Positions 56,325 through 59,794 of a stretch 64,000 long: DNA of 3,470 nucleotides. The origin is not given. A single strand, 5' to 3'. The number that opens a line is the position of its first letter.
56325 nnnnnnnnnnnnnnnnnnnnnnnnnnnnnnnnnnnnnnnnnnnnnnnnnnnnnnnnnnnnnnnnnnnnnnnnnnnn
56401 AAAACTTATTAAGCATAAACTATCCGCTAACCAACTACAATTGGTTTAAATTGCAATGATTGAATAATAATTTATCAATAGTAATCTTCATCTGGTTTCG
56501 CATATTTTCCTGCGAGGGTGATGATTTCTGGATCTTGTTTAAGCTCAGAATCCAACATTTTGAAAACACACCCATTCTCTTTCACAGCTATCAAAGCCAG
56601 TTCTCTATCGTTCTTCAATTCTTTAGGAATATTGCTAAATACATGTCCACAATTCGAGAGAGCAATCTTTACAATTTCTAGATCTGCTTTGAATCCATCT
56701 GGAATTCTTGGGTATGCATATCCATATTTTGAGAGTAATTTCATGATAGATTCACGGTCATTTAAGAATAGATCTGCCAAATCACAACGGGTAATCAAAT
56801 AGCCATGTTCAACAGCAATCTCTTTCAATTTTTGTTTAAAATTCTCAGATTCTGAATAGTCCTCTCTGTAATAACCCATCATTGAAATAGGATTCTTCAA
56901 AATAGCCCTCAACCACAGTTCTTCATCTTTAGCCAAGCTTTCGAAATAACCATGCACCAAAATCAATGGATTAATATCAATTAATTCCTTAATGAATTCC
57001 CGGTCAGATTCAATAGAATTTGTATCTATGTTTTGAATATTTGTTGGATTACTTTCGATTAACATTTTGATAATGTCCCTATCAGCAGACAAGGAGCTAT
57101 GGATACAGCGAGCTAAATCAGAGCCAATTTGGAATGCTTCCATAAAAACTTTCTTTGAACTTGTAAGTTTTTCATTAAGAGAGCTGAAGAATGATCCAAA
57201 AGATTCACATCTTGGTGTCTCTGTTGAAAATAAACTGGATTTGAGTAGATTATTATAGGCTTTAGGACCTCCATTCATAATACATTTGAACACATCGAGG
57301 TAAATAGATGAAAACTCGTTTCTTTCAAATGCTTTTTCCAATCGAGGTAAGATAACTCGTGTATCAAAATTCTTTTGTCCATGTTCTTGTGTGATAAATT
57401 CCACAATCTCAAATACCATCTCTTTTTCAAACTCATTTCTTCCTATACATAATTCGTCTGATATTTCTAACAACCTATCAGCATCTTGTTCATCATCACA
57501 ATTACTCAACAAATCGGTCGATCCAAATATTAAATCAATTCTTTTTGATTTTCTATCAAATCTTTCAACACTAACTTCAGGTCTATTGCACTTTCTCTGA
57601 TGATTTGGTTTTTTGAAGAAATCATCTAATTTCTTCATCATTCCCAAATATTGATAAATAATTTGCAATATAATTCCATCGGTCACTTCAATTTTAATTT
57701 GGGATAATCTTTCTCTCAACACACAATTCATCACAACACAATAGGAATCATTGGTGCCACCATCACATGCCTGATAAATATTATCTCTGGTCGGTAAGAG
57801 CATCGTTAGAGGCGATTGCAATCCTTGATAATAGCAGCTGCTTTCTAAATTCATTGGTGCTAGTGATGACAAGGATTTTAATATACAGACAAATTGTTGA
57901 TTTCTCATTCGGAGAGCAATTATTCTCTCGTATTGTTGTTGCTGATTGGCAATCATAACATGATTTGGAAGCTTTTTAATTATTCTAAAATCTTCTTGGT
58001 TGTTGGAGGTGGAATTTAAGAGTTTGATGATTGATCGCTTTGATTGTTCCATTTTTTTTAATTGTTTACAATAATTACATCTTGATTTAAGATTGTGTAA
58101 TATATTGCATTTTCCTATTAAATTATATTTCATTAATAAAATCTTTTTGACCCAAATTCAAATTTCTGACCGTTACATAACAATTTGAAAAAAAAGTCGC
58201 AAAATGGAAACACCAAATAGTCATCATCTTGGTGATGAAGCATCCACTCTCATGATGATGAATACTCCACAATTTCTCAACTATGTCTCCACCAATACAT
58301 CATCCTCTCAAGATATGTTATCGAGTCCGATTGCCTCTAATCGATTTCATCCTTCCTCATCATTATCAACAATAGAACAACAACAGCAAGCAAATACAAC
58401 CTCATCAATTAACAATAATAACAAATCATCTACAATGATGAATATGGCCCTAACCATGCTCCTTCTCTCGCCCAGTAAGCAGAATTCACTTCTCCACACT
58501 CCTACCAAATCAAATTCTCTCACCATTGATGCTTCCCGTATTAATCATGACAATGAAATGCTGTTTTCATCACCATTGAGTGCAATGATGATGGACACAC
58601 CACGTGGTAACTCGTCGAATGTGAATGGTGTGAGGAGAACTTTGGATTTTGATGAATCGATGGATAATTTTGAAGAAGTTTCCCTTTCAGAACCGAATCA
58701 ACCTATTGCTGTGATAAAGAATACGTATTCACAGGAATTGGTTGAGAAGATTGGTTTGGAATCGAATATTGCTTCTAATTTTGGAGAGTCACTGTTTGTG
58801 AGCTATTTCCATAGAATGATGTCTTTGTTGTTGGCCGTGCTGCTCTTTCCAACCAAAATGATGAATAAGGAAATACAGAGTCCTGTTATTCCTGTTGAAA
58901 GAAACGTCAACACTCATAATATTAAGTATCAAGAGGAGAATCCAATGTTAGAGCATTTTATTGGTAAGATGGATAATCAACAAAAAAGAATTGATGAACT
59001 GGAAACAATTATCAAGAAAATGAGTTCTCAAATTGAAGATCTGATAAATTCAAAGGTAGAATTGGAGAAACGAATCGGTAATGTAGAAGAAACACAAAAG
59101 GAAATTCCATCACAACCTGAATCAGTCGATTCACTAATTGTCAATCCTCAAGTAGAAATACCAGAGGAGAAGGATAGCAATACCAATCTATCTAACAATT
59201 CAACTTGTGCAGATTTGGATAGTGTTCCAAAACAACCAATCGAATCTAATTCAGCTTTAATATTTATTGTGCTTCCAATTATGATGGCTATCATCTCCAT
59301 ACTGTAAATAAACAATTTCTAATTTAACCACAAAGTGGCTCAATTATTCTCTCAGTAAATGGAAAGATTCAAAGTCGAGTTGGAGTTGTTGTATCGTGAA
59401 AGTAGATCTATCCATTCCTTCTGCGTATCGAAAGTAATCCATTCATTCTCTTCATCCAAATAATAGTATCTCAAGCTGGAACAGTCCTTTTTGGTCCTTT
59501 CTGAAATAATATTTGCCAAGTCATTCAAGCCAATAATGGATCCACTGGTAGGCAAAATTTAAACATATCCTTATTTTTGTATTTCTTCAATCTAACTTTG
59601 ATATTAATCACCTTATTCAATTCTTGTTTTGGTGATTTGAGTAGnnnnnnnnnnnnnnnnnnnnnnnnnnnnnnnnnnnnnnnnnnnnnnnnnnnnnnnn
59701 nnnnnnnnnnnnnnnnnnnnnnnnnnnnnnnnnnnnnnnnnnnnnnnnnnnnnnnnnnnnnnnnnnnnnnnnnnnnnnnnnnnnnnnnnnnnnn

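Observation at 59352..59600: Dicer-like gene carries a C-terminal PB1-like domain that is broken by a 1-nt frameshift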

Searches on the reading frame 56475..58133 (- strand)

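Call 8: search_protein_families(library=pfam, proteins=[window:56475-58133:-], max_evalue=1)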
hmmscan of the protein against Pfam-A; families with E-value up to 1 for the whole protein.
window:56475-58133:- (552 aa): 2 families
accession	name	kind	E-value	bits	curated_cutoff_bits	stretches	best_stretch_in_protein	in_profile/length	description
PF13475.11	DUF4116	-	9.6e-33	111.9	24.9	4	459-507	1-49/49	Domain of unknown function (DUF4116)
PF06467.20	zf-FCS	-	0.03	14.6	22.4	1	16-34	4-15/39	MYM-type Zinc finger with FCS sequence motif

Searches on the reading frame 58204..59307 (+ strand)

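Call 8: search_protein_families(library=pfam, proteins=[window:58204-59307:+], max_evalue=1)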
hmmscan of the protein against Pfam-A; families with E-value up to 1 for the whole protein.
window:58204-59307:+ (367 aa): 3 families
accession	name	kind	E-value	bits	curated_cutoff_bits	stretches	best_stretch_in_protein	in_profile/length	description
PF06825.17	HSBP1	-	0.0073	16.6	28.6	1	250-276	23-49/51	Heat shock factor binding protein 1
PF24362.2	DUF7518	-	0.03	15.4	27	1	262-339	1-79/104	Family of unknown function (DUF7518)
PF06667.17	PspB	-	0.13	12.7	25.6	0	243-273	37-67/73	Phage shock protein B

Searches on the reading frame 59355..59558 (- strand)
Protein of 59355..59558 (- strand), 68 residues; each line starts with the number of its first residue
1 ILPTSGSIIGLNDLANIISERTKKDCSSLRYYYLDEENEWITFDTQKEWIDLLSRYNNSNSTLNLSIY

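Call 8: search_protein_families(library=pfam, proteins=[window:59355-59558:-], max_evalue=1)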
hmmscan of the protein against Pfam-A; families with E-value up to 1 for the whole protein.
seq(68 aa): 1 family
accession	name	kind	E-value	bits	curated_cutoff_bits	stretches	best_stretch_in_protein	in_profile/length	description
PF00564.30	PB1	-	5.9e-06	26.6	23.6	1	9-65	22-79/84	PB1 domain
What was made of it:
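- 59355..59540 (-): PB1 alpha1-beta3-beta4-alpha2-beta5 in frame B (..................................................); contains the acidic OPCA-like motif. The stop codon is at 59352-59354. Pfam PB1 26.6 bits on its own (call 8).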

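Call 30: find_encoding_contigs(protein=window:59355-59555:-, flank=3000)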
Protein seq(67 aa) (67 aa): no gene with exactly this product is on record in the collection.

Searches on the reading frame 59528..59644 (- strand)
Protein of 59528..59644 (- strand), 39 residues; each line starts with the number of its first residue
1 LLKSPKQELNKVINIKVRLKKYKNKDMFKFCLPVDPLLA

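Call 47: search_protein_families(library=pfam, proteins=[window:59528-59644:-], max_evalue=1)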
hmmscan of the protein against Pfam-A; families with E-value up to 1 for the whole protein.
seq(39 aa): 0 families
